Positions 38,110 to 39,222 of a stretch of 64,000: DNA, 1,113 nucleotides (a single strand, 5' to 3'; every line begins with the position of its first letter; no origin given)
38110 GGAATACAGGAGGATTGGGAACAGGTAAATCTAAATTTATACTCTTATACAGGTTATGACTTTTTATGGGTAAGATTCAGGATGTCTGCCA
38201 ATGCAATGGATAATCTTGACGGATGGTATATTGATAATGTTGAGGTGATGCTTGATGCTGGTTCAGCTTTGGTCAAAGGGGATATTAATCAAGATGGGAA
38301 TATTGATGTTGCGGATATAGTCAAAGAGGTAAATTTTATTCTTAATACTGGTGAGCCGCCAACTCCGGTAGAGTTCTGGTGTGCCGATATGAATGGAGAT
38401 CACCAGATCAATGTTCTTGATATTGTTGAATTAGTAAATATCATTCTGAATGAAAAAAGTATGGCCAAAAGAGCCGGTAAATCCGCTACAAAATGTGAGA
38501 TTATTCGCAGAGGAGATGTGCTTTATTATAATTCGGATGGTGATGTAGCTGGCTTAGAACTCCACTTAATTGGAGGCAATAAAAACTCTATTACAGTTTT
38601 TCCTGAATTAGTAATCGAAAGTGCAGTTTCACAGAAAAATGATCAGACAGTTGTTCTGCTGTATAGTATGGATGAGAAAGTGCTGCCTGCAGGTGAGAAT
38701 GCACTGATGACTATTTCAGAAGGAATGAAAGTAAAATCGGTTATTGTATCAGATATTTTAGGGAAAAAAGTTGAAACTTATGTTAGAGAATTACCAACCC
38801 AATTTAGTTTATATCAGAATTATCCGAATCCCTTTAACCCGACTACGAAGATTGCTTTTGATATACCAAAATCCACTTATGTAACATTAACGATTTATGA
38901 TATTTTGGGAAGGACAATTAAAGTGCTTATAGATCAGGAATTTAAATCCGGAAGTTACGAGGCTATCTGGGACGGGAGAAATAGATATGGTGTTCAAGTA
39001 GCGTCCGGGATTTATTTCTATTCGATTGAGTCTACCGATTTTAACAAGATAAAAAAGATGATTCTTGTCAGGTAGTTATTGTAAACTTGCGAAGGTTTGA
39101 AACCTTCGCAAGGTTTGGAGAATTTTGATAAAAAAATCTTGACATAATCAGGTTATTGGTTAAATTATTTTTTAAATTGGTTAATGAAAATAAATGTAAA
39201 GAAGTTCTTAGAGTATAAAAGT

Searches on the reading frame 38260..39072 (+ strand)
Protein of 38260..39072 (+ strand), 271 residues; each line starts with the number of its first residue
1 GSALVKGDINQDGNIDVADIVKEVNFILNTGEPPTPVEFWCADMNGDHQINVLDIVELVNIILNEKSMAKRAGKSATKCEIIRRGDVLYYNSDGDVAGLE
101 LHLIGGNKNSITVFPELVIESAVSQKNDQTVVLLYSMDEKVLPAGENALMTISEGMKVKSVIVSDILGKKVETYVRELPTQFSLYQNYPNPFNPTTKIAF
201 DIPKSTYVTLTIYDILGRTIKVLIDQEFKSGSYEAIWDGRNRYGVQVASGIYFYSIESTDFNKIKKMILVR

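Call 6: search_protein_families(library=pfam, proteins=[window:38260-39072:+], max_evalue=10)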
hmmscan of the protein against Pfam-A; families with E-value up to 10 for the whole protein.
seq(271 aa): 9 families
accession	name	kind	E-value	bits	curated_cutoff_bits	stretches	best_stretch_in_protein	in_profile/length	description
PF18962.6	Por_Secre_tail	-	2.2e-09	37.9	27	1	188-268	2-74/75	Secretion system C-terminal sorting domain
PF00404.24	Dockerin_1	-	1.3e-08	35.3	22.9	2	6-62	1-56/57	Dockerin type I domain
PF13860.13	FlgD_ig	-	2.6e-07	30.9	27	1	197-259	11-76/79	FlgD Ig-like domain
PF13585.12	CHU_C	-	1.9e-05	25.1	27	1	197-263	19-78/86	CHU_C Type IX secretion signal domain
PF13499.12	EF-hand_7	-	0.0021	18.8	30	1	8-58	12-65/67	EF-hand domain pair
PF13517.12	FG-GAP_3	-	0.016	16.2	26.9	0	4-17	46-59/61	FG-GAP-like repeat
PF06198.16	DUF999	-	0.036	14.5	25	1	166-254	50-131/143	Protein of unknown function (DUF999)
PF00036.39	EF-hand_1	-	0.084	12.9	25.4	0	7-20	9-22/29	EF hand domain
PF10615.14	DUF2470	-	0.12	13.3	22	1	39-65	3-25/77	Domain of unknown function (DUF2470)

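Call 70: search_protein_families(library=ncbifam, proteins=[window:38260-39072:+], max_evalue=0.01)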
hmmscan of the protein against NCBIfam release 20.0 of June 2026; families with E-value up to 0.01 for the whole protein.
seq(271 aa): 8 families
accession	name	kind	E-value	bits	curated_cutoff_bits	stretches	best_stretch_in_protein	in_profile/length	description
TIGR04183.1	Por_Secre_tail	domain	5.8e-10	39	23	1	188-269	2-71/72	T9SS type A sorting domain-containing protein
NF033707.1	T9SS_sortase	equivalog_domain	5.6e-09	34.2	420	1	181-259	995-1078/1095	type IX secretion system sortase PorU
NF052323.1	T9SSA_dep_M6i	equivalog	1.2e-06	26.8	600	1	185-265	959-1033/1043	T9SS-dependent M6-like inactivated metalloprotease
NF038113.1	T9SSA_dep_M36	equivalog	1.8e-06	26.4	885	1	183-269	791-868/869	T9SS-dependent M36 family metallopeptidase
NF009276.0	PRK12633.1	equivalog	0.0001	22.1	383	1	194-262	116-185/234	flagellar basal body rod modification protein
NF052228.1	T9SS_PorZ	equivalog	0.00012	20.7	260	1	184-263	672-747/757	type IX secretion system anionic LPS delivery protein PorZ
NF005176.1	PRK06655.1-1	equivalog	0.001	19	230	1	203-260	94-151/197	flagellar hook assembly protein FlgD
NF045500.1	Omp28_seleno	equivalog_domain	0.0013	18.1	200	1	5-64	320-377/377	Omp28-related selenoprotein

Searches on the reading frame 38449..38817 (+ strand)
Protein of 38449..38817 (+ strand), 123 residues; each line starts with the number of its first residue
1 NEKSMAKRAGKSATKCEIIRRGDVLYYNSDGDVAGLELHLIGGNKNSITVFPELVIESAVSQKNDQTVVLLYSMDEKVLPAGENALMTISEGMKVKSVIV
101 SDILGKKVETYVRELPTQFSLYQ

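Call 10: find_homologous_proteins(query=window:38449-38817:+, max_evalue=0.001)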
Query seq(123 aa): 8 candidates shared short words with the query, none scored E <= 0.001.

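Call 13: search_solved_structures(query=window:38449-38817:+, max_evalue=10, show_alignments=3)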
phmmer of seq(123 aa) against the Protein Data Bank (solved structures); distinct sequences matched with E-value up to 10: 4.
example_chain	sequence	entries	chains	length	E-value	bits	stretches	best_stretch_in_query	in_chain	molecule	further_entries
9ebw_A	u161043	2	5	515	0.47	13.7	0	50-102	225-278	Green fluorescent protein,Methyl-accepting chemotaxis transducer (TlpC)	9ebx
9sr9_H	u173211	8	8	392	0.99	12.7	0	45-78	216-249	Dehydrogenase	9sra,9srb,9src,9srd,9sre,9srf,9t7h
3a7q_A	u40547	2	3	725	2.2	11.6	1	6-75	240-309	Reelin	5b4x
2e26_A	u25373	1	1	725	2.2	11.6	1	6-75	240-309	Reelin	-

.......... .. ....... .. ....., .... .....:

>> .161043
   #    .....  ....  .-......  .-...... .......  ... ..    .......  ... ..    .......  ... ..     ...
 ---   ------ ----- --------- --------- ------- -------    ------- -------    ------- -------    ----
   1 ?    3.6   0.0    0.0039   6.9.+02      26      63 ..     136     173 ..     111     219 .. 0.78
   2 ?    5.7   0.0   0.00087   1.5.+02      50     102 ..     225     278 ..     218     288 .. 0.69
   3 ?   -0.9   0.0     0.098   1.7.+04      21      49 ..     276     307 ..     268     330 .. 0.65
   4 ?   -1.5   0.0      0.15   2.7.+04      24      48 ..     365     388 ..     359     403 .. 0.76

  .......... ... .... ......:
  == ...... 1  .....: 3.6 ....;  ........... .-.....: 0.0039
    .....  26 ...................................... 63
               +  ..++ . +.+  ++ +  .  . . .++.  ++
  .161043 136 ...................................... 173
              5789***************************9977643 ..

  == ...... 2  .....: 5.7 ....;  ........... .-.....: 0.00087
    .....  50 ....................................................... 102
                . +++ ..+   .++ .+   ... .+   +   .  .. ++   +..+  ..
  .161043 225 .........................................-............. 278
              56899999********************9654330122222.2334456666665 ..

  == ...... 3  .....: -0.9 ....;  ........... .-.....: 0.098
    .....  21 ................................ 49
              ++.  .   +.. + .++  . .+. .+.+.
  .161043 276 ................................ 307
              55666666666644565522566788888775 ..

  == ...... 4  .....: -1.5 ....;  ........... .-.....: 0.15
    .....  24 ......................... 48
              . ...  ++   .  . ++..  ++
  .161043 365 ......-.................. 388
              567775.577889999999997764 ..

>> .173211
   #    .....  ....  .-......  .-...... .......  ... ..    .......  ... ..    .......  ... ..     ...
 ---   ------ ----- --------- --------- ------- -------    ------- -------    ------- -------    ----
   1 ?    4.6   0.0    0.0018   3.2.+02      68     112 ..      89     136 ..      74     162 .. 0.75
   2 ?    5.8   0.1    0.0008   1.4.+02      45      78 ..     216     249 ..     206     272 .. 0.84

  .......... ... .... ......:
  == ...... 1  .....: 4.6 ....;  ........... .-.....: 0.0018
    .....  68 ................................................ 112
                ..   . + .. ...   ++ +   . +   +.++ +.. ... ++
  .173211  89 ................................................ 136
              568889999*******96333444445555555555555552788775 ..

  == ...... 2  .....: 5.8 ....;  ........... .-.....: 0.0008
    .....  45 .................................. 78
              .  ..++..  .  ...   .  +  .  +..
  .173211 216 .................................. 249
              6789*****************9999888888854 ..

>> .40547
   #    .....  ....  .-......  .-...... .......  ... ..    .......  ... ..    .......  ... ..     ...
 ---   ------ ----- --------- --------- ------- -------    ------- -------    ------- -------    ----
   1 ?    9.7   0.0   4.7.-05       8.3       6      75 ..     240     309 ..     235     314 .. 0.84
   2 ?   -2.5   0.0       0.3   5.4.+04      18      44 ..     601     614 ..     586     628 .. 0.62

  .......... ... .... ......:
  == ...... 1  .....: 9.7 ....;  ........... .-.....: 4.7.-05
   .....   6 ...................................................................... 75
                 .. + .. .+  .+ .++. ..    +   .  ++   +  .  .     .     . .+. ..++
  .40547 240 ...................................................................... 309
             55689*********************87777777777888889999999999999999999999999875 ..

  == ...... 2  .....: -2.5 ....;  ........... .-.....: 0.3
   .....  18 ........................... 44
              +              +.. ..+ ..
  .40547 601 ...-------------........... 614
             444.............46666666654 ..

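Call 61: predict_structure(alignment_id=A3)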
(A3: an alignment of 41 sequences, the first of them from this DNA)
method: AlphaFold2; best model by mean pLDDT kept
length: 110 residues; sequences in the alignment: 41
mean_pLDDT: 89.3   pTM: 0.80
mean pLDDT of the five models: 89.3, 89.3, 88.2, 88.0, 87.1
residues with pLDDT >= 90: 76; 70-90: 27; 50-70: 7; < 50: 0
segments of 3 or more residues with pLDDT < 50: none
pLDDT, mean of each block of 10 residues (from residue 1): 81 95 93 92 78 93 88 94 94 92 84
secondary structure, 60 per line:
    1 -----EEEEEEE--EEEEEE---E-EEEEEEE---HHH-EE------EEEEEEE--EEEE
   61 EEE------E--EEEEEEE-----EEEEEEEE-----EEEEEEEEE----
elements in order: E6-12 E15-20 E26-32 E48-54 E57-63 E73-79 E85-92 E98-106

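Call 64: fold_search(model_id=the predicted structure, library=pdb)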
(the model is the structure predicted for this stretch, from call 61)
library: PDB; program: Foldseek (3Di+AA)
matches with E <= 10: 1113; with E <= 0.001: 12
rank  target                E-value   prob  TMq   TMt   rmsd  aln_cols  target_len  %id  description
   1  4dh2_C                4.6e-05  1.00  0.49  0.37   7.8       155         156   12  Crystal structure of Coh-OlpC(Cthe_0452)-Doc435(Cthe_0435) complex: A novel type I Cohesin-Dockerin complex from Clost (released 2012-11-28)
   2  6kgc_A                6.0e-05  1.00  0.60  0.47   6.1       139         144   12  Crystal structure of CaDoc0917(R49D)-CaCohA2 complex at pH 5.4 (released 2020-07-08)
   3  4dh2_A                7.1e-05  1.00  0.49  0.36   7.0       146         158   11  Crystal structure of Coh-OlpC(Cthe_0452)-Doc435(Cthe_0435) complex: A novel type I Cohesin-Dockerin complex from Clost (released 2012-11-28)
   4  6kgf_C                9.3e-05  1.00  0.53  0.41   6.8       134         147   12  Crystal structure of CaDoc0917(R16D)-CaCohA2 complex at pH 8.2 (released 2020-07-08)
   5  6kge_A                1.1e-04  1.00  0.52  0.42   6.6       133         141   14  Crystal structure of CaDoc0917(R16D)-CaCohA2 complex at pH 5.5 (released 2020-07-08)
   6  1g1k_A                1.2e-04  1.00  0.51  0.41   6.7       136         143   12  COHESIN MODULE FROM THE CELLULOSOME OF CLOSTRIDIUM CELLULOLYTICUM (released 2000-11-22)
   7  6kgd_A                2.1e-04  1.00  0.55  0.43   6.2       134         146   13  Crystal structure of CaDoc0917(R49D)-CaCohA2 complex at pH 8.0 (released 2020-07-08)
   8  6kgf_A                2.2e-04  1.00  0.55  0.44   6.3       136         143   12  Crystal structure of CaDoc0917(R16D)-CaCohA2 complex at pH 8.2 (released 2020-07-08)
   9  2xdh                  2.3e-04  1.00  0.55  0.45   6.5       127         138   13  Non-cellulosomal cohesin from the hyperthermophilic archaeon Archaeoglobus fulgidus (released 2010-05-26)
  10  2vn6_A                2.6e-04  1.00  0.51  0.40   6.2       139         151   12  The Clostridium cellulolyticum dockerin displays a dual binding mode for its cohesin partner (released 2008-05-13)
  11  2vn5_C                2.8e-04  1.00  0.52  0.40   6.1       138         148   10  The Clostridium cellulolyticum dockerin displays a dual binding mode for its cohesin partner (released 2008-05-20)
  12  2vn5_A                3.0e-04  1.00  0.51  0.41   6.5       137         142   13  The Clostridium cellulolyticum dockerin displays a dual binding mode for its cohesin partner (released 2008-05-20)
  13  4fl4_C                1.1e-03  1.00  0.50  0.22   6.2       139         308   13  Scaffoldin conformation and dynamics revealed by a ternary complex from the Clostridium thermocellum cellulosome (released 2012-06-27)
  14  5k39_A                1.4e-03  1.00  0.42  0.30   8.0       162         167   11  THE TYPE II COHESIN DOCKERIN COMPLEX FROM CLOSTRIDIUM THERMOCELLUM (released 2017-03-29)
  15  4fl4_K                1.6e-03  1.00  0.49  0.36   7.0       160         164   11  Scaffoldin conformation and dynamics revealed by a ternary complex from the Clostridium thermocellum cellulosome (released 2012-06-27)
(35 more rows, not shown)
